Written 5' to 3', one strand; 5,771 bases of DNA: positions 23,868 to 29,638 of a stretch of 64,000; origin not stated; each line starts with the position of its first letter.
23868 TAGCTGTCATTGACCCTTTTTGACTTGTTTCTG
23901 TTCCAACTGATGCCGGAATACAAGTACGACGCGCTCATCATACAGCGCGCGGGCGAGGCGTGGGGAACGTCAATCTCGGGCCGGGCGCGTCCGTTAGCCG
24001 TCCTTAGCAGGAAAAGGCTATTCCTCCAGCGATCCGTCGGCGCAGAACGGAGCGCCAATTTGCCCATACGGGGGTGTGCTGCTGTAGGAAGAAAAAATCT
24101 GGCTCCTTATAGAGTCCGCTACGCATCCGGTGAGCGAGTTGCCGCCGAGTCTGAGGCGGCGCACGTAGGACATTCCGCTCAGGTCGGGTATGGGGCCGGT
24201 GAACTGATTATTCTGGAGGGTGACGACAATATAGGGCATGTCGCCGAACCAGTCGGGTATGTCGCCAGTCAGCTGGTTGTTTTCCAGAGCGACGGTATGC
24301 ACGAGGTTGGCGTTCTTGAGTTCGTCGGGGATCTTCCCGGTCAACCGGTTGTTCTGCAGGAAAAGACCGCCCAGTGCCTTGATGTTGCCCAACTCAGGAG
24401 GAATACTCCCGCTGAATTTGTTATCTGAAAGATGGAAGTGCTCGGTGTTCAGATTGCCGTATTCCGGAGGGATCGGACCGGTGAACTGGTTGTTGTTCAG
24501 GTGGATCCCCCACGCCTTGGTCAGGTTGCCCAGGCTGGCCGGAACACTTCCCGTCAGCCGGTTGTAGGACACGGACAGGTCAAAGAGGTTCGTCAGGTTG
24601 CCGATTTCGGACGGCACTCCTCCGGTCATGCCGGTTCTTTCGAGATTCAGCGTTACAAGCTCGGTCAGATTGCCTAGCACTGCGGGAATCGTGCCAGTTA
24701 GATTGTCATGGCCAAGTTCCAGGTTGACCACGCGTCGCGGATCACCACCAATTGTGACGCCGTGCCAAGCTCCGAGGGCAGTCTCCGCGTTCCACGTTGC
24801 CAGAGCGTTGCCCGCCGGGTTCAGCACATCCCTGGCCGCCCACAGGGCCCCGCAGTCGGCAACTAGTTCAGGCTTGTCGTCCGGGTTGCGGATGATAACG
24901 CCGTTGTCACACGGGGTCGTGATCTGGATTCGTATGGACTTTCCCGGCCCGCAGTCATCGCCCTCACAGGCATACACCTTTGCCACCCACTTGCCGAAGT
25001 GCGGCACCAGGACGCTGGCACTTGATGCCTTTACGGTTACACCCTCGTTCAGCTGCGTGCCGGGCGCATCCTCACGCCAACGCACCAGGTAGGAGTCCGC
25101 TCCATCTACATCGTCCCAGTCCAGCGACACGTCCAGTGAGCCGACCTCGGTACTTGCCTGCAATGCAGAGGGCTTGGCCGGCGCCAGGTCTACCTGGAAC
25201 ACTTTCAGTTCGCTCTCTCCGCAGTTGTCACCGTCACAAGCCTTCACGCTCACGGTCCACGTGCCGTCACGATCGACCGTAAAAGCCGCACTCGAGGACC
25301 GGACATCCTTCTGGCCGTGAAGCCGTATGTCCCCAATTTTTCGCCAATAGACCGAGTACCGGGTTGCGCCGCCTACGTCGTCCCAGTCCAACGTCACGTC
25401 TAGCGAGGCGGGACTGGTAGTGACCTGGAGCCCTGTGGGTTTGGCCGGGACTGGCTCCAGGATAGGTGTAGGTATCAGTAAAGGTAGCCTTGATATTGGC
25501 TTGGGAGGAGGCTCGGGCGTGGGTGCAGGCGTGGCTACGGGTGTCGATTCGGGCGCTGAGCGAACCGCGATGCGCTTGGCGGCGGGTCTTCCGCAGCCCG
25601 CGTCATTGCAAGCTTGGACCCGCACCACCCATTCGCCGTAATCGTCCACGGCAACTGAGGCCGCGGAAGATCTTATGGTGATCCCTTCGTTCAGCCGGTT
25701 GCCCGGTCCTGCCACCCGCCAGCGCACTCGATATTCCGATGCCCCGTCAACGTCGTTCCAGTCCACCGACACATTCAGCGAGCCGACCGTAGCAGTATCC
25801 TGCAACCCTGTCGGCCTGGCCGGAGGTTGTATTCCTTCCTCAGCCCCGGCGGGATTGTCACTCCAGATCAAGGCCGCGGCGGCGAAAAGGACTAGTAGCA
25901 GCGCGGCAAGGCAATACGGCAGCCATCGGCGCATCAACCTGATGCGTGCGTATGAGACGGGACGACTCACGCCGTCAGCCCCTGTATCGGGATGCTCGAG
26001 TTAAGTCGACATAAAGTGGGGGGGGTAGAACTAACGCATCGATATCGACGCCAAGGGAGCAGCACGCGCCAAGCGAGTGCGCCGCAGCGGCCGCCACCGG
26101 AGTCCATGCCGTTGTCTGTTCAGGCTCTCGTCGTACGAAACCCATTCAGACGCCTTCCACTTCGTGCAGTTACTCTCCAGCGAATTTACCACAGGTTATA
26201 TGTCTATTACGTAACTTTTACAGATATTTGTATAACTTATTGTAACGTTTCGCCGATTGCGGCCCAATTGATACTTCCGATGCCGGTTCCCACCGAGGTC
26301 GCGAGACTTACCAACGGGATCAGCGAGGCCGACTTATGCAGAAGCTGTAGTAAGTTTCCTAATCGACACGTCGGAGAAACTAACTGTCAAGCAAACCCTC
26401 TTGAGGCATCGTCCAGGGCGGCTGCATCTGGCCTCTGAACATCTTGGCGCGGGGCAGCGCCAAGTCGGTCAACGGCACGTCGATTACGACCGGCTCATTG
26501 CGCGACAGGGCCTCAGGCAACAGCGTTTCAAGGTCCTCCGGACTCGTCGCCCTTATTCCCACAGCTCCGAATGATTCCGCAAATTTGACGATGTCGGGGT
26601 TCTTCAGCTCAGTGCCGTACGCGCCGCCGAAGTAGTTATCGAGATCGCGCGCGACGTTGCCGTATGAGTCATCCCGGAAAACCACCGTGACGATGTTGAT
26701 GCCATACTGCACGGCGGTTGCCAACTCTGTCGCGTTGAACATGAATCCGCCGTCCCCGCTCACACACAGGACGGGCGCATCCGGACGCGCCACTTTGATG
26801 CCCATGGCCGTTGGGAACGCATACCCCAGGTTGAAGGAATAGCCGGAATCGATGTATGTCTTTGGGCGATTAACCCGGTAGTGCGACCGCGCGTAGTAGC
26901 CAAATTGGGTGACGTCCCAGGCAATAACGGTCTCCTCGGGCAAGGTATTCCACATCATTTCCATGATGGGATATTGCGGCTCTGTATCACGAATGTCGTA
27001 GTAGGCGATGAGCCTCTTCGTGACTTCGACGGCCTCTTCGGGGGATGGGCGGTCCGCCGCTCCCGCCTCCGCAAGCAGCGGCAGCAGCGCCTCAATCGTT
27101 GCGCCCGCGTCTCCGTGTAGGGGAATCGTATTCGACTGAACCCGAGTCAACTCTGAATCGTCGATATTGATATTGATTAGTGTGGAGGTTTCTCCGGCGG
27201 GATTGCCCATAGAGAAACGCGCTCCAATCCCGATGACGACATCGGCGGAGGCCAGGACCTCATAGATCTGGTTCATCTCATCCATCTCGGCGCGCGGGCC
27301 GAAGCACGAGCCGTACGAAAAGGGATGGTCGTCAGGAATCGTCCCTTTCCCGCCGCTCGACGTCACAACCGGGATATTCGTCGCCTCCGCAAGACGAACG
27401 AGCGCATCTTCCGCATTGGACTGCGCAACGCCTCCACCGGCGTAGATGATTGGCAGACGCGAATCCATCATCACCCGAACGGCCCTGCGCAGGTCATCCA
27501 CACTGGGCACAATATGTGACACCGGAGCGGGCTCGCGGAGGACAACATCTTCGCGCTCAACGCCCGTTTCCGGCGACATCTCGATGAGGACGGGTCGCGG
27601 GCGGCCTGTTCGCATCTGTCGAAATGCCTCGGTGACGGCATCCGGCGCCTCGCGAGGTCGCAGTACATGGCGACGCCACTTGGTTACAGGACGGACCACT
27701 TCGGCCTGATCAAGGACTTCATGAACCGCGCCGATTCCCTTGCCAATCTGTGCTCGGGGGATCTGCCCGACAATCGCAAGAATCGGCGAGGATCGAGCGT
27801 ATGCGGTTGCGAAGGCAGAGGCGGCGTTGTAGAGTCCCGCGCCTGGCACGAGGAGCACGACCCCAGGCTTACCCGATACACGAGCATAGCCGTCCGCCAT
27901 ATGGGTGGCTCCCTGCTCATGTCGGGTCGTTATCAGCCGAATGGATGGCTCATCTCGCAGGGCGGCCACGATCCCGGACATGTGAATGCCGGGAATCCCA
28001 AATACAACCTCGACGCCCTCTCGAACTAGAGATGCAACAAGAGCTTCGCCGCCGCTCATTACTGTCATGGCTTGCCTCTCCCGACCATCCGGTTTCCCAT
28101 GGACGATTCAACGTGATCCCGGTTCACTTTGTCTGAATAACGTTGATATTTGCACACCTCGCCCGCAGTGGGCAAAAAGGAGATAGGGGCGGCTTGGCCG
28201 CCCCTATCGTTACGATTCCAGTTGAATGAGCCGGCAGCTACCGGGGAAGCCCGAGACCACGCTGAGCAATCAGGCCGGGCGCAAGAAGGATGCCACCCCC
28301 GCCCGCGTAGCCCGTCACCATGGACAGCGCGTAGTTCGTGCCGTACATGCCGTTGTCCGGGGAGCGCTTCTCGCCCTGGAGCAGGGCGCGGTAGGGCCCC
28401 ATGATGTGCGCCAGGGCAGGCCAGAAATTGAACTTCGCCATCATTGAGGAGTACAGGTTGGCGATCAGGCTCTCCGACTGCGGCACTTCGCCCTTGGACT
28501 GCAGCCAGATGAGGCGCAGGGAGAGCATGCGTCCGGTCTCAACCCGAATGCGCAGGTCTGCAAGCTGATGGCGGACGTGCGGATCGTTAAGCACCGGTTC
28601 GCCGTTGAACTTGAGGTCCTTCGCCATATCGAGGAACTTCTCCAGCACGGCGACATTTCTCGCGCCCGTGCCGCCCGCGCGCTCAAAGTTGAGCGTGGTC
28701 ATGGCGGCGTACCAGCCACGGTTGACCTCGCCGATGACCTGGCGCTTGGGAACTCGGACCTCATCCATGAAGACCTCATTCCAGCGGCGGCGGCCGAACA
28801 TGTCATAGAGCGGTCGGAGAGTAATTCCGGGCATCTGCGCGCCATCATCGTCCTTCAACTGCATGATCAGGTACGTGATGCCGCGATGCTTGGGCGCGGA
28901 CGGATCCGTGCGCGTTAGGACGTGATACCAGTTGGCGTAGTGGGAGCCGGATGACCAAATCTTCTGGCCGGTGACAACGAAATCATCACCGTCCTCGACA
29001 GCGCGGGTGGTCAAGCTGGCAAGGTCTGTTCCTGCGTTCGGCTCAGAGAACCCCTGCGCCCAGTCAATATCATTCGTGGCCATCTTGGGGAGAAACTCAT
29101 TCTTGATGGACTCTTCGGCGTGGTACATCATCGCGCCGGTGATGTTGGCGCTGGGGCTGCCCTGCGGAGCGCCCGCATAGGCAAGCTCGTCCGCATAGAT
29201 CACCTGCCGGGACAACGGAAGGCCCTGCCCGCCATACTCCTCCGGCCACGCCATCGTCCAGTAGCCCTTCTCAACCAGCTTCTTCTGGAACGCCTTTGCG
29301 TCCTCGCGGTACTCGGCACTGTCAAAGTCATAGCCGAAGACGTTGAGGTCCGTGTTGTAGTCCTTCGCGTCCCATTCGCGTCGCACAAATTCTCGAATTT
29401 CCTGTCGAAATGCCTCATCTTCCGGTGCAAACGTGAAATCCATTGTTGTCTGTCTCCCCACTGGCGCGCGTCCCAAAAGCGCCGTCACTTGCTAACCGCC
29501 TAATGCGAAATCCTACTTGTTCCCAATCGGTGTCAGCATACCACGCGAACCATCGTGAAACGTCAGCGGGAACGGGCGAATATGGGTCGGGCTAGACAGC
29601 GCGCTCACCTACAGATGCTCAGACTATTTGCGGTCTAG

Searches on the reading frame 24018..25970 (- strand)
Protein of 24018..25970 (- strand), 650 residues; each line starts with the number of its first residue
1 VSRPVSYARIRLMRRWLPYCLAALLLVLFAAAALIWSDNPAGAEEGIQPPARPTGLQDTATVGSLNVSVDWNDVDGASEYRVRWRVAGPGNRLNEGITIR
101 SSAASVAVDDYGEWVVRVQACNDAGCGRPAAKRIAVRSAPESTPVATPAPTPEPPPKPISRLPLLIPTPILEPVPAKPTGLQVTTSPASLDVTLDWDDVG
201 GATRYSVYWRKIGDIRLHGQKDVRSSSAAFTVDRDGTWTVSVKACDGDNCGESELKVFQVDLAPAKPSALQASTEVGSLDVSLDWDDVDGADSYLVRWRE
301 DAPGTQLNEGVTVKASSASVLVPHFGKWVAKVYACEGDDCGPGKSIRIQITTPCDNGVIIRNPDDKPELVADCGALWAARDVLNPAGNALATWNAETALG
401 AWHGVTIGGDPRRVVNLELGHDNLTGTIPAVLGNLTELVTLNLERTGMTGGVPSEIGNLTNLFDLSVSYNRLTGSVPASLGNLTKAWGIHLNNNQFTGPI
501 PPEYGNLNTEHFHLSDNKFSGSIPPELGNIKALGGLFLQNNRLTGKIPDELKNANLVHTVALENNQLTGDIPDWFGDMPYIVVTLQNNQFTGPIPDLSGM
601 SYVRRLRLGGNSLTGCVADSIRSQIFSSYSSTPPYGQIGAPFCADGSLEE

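Call 72: search_protein_families(library=pfam, proteins=[window:24018-25970:-], max_evalue=0.00001)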
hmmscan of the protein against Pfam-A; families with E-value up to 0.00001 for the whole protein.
window:24018-25970:- (650 aa): 5 families
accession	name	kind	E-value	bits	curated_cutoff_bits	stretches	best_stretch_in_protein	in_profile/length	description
PF00560.39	LRR_1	-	8.8e-21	70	20.6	0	509-529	2-22/23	Leucine Rich Repeat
PF08329.16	ChitinaseA_N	-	7.9e-14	51.9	21.2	0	65-136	38-107/133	Chitinase A, N-terminal domain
PF13855.12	LRR_8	-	5.6e-10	39.3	27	0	457-496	22-61/61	Leucine rich repeat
PF12799.13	LRR_4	-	6.8e-08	33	27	0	510-546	4-38/44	Leucine Rich repeats (2 copies)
PF00041.27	fn3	-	8e-08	32.8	25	0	177-244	2-68/84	Fibronectin type III domain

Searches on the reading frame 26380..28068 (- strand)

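Call 72: search_protein_families(library=pfam, proteins=[window:26380-28068:-], max_evalue=0.00001)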
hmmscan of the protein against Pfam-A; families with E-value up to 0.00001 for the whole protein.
window:26380-28068:- (562 aa): 3 families
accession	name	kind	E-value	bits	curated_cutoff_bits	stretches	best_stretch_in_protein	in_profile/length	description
PF02775.26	TPP_enzyme_C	-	2.6e-41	141.3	21.9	1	385-531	1-151/151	Thiamine pyrophosphate enzyme, C-terminal TPP binding domain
PF02776.23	TPP_enzyme_N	-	3.6e-36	124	26.8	1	4-123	1-118/119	Thiamine pyrophosphate enzyme, N-terminal TPP binding domain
PF00205.28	TPP_enzyme_M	-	2.4e-30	105.5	30.4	1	194-328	2-137/137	Thiamine pyrophosphate enzyme, central domain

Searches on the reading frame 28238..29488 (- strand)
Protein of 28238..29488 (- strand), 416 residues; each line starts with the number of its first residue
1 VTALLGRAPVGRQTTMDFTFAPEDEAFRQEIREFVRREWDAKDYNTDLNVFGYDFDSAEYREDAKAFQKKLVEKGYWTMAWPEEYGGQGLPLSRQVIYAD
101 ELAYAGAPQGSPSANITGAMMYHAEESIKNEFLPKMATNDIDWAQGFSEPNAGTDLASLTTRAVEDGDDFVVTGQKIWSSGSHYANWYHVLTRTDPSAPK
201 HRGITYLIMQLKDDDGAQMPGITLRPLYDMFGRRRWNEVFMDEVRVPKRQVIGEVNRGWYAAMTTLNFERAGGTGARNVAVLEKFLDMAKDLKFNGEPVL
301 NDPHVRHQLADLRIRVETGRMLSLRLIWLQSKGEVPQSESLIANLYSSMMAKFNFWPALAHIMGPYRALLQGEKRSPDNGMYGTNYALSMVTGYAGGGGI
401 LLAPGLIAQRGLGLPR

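Call 72: search_protein_families(library=pfam, proteins=[window:28238-29488:-], max_evalue=0.00001)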
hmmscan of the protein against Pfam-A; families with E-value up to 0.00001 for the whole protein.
window:28238-29488:- (416 aa): 3 families
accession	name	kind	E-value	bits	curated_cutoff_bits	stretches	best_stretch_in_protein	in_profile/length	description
PF02770.24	Acyl-CoA_dh_M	-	9.9e-17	61.4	33.3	1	144-243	1-96/97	Acyl-CoA dehydrogenase, middle domain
PF02771.21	Acyl-CoA_dh_N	-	5.6e-15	56.1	22.9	1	22-139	2-112/113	Acyl-CoA dehydrogenase, N-terminal domain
PF00441.29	Acyl-CoA_dh_1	-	6.1e-14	52.9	22.4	1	256-352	1-100/150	Acyl-CoA dehydrogenase, C-terminal domain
